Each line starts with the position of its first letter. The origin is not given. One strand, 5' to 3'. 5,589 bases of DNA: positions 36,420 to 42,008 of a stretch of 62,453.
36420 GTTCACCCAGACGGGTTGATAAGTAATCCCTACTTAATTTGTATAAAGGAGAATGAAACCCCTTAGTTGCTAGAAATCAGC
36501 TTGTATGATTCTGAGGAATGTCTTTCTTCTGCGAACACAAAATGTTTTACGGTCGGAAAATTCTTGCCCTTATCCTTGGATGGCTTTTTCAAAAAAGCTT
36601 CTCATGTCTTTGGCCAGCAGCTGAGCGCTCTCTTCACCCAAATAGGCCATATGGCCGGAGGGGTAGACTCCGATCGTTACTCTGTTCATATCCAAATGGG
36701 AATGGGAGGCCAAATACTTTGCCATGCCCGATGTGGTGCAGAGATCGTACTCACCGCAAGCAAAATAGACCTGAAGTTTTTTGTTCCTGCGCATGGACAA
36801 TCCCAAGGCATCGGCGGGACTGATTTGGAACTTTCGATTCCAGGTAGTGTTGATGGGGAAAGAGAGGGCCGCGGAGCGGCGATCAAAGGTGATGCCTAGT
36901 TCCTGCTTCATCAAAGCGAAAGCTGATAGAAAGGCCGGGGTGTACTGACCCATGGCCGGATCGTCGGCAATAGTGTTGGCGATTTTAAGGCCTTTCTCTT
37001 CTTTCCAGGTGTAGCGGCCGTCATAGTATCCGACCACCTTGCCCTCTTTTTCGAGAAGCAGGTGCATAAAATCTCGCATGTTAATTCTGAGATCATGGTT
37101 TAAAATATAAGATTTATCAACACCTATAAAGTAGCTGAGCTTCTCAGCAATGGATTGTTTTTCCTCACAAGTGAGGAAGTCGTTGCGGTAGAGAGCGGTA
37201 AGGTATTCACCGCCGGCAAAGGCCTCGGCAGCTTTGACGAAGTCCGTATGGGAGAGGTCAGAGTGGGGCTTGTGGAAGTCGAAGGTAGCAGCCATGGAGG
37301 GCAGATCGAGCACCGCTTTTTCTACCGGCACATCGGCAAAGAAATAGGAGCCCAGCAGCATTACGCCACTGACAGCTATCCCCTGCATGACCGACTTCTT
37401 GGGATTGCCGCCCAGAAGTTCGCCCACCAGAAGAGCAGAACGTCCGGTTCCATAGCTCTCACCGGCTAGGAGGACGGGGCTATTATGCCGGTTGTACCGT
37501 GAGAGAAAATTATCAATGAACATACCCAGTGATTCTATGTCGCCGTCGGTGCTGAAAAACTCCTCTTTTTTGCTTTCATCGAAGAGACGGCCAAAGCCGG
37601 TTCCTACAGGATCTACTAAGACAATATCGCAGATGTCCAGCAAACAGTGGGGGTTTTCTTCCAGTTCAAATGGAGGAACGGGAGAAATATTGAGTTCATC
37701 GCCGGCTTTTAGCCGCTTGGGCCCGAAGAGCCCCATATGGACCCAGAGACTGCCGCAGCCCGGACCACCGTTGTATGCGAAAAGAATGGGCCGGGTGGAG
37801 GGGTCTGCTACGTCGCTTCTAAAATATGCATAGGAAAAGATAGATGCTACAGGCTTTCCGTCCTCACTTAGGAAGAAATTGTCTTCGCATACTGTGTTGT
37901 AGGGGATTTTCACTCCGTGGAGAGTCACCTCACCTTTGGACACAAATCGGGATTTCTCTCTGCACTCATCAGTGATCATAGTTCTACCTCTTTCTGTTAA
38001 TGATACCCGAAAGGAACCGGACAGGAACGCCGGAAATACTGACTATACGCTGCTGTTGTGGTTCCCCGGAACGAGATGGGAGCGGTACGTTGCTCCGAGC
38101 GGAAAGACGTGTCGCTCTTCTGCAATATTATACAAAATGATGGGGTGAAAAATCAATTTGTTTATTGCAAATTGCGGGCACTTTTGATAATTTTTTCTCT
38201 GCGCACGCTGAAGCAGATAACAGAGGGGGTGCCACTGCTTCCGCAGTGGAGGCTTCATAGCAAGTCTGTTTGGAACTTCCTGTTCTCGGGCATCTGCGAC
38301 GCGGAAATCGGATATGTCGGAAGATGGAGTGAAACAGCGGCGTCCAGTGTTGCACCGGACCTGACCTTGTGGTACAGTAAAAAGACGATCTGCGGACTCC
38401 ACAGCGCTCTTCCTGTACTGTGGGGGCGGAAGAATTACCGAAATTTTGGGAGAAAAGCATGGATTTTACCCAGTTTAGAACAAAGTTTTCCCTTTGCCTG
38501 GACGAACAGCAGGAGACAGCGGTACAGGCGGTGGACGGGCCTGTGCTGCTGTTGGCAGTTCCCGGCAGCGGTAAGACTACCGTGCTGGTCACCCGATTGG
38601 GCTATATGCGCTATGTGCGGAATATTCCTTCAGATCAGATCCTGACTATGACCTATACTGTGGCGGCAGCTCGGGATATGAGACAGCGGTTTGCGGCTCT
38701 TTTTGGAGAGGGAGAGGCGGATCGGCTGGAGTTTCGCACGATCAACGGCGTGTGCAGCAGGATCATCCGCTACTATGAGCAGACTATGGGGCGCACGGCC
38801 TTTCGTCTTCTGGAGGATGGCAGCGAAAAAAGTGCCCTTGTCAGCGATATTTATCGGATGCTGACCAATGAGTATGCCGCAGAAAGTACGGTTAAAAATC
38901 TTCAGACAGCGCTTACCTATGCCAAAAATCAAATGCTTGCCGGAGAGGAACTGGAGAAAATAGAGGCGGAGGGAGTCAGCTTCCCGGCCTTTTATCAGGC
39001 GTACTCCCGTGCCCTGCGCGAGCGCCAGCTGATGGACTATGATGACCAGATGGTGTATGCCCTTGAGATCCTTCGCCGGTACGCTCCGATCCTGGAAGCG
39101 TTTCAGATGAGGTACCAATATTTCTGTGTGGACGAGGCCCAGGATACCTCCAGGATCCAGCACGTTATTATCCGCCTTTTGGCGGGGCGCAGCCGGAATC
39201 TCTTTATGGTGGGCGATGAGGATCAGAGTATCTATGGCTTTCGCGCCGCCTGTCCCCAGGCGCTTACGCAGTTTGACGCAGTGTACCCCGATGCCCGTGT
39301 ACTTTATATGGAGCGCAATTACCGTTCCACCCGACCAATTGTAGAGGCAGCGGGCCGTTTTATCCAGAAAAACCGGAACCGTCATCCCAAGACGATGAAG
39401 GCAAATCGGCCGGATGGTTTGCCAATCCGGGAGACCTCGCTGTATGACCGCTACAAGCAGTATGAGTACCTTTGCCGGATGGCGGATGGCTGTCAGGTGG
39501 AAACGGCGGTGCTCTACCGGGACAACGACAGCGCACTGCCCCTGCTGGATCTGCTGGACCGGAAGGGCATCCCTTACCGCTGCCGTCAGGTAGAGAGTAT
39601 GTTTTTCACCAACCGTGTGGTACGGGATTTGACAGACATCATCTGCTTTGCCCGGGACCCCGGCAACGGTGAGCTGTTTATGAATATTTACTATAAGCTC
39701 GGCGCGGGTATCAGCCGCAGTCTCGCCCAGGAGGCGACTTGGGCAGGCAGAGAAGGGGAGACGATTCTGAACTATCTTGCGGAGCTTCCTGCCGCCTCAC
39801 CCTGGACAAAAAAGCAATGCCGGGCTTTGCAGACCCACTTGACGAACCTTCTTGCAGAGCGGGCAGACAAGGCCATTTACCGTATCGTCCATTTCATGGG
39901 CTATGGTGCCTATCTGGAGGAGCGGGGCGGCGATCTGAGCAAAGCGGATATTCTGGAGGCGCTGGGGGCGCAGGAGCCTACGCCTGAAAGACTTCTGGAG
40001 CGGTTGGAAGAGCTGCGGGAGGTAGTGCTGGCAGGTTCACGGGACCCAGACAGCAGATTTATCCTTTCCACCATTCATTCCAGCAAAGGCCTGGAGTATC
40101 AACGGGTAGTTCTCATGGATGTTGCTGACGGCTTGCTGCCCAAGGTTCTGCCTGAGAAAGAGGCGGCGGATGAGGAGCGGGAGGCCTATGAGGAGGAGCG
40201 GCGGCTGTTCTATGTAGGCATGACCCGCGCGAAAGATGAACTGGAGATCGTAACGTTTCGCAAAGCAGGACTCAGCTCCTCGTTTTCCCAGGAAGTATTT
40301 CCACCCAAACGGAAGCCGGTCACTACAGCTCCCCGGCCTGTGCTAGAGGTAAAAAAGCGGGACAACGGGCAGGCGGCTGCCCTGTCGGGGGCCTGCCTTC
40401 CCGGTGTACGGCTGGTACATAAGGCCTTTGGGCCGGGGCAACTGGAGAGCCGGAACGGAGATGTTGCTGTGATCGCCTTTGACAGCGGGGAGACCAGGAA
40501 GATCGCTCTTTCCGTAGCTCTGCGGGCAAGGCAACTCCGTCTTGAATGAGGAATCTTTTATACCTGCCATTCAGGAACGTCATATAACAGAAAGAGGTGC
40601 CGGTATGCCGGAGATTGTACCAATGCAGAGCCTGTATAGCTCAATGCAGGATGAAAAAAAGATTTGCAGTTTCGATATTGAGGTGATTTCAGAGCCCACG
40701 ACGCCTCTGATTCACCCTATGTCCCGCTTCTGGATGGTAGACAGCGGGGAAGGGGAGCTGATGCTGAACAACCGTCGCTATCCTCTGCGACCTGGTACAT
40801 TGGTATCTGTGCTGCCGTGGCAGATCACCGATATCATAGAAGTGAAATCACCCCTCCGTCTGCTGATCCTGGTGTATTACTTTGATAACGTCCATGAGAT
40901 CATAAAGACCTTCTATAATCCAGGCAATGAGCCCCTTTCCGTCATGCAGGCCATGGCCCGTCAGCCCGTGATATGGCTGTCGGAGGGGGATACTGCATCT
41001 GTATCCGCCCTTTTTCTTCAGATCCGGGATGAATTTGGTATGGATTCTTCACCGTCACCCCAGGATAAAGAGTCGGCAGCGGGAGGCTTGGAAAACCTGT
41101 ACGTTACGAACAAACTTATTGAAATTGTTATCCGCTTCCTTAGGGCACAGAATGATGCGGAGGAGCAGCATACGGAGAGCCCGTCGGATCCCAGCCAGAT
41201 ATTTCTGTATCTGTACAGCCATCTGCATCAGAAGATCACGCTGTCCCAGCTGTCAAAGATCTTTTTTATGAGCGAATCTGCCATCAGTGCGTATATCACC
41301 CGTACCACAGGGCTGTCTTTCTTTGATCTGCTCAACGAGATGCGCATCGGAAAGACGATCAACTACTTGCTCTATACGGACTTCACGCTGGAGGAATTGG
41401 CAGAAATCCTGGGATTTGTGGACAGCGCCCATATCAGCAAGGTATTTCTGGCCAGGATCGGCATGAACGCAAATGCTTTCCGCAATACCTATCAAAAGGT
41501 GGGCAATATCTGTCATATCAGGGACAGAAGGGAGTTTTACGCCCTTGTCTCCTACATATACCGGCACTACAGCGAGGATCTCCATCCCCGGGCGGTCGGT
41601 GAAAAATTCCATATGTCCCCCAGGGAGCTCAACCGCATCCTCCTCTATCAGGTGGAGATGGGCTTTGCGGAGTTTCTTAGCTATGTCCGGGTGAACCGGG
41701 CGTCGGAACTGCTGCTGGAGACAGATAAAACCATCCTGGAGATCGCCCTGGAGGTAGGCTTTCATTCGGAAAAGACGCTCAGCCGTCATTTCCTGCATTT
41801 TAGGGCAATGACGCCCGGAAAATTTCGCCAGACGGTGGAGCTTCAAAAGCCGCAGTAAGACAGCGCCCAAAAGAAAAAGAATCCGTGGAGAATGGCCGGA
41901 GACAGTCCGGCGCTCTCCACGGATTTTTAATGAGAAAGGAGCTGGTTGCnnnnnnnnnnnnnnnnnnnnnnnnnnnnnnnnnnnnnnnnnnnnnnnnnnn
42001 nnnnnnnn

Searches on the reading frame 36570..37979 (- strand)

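Call 60: search_protein_families(library=pfam, proteins=[window:36570-37979:-], max_evalue=0.00001)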
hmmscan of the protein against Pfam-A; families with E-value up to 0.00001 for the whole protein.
window:36570-37979:- (469 aa): 1 family
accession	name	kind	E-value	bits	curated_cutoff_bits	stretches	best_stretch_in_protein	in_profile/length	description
PF00450.28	Peptidase_S10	-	5.2e-11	43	21.9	1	50-207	28-175/420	Serine carboxypeptidase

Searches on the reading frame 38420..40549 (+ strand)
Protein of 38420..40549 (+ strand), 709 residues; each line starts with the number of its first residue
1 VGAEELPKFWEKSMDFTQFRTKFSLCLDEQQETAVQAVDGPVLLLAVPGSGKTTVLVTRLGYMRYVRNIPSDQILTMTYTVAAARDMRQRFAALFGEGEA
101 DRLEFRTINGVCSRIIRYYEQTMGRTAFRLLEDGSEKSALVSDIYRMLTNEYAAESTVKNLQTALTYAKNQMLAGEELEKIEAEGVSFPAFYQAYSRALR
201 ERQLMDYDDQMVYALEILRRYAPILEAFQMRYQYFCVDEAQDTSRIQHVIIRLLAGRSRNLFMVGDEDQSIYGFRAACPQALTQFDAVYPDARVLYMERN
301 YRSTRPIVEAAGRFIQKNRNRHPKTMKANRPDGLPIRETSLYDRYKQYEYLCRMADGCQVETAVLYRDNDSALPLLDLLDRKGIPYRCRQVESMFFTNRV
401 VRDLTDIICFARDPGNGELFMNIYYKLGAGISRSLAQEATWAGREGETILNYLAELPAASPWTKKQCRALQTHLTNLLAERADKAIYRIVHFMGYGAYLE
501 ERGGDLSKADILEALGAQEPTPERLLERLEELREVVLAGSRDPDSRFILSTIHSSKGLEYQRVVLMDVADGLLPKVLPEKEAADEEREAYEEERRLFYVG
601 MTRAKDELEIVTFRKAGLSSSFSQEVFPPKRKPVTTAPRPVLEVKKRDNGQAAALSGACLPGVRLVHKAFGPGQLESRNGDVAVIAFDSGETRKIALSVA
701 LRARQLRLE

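Call 60: search_protein_families(library=pfam, proteins=[window:38420-40549:+], max_evalue=0.00001)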
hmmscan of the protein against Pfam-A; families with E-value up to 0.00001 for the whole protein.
window:38420-40549:+ (709 aa): 4 families
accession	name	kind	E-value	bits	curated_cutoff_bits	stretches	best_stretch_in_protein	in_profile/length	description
PF00580.27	UvrD-helicase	-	1.1e-59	202.8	23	1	27-288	1-269/271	UvrD/REP helicase N-terminal domain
PF13361.12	UvrD_C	-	6.2e-33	115.1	25.6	2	531-613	272-348/350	UvrD-like helicase C-terminal domain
PF13245.12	AAA_19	-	1.9e-16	60.9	25.1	1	31-275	1-134/134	AAA domain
PF13538.12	UvrD_C_2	-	2.3e-09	37.4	27.4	0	589-610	30-51/52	UvrD-like helicase C-terminal domain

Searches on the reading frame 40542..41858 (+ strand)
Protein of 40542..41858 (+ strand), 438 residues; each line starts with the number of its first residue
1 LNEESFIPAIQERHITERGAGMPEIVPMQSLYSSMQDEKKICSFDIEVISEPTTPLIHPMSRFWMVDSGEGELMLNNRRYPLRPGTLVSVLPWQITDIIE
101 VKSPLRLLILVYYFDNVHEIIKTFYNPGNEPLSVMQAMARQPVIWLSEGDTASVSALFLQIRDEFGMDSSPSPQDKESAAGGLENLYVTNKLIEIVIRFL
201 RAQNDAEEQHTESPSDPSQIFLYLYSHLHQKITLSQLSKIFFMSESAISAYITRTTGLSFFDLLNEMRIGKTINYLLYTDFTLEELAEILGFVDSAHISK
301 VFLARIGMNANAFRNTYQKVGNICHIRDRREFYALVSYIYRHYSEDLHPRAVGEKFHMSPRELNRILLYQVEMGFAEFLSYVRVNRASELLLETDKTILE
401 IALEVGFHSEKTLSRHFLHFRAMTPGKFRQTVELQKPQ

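Call 60: search_protein_families(library=pfam, proteins=[window:40542-41858:+], max_evalue=0.00001)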
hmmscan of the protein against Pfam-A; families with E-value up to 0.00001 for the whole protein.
window:40542-41858:+ (438 aa): 2 families
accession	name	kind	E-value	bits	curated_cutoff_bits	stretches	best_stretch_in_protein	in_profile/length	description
PF12833.13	HTH_18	-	1.6e-33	115.3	33.6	2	354-430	3-79/80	Helix-turn-helix domain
PF00165.29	HTH_AraC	-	1.1e-09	38.6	26.6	0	279-315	7-42/42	Bacterial regulatory helix-turn-helix proteins, AraC family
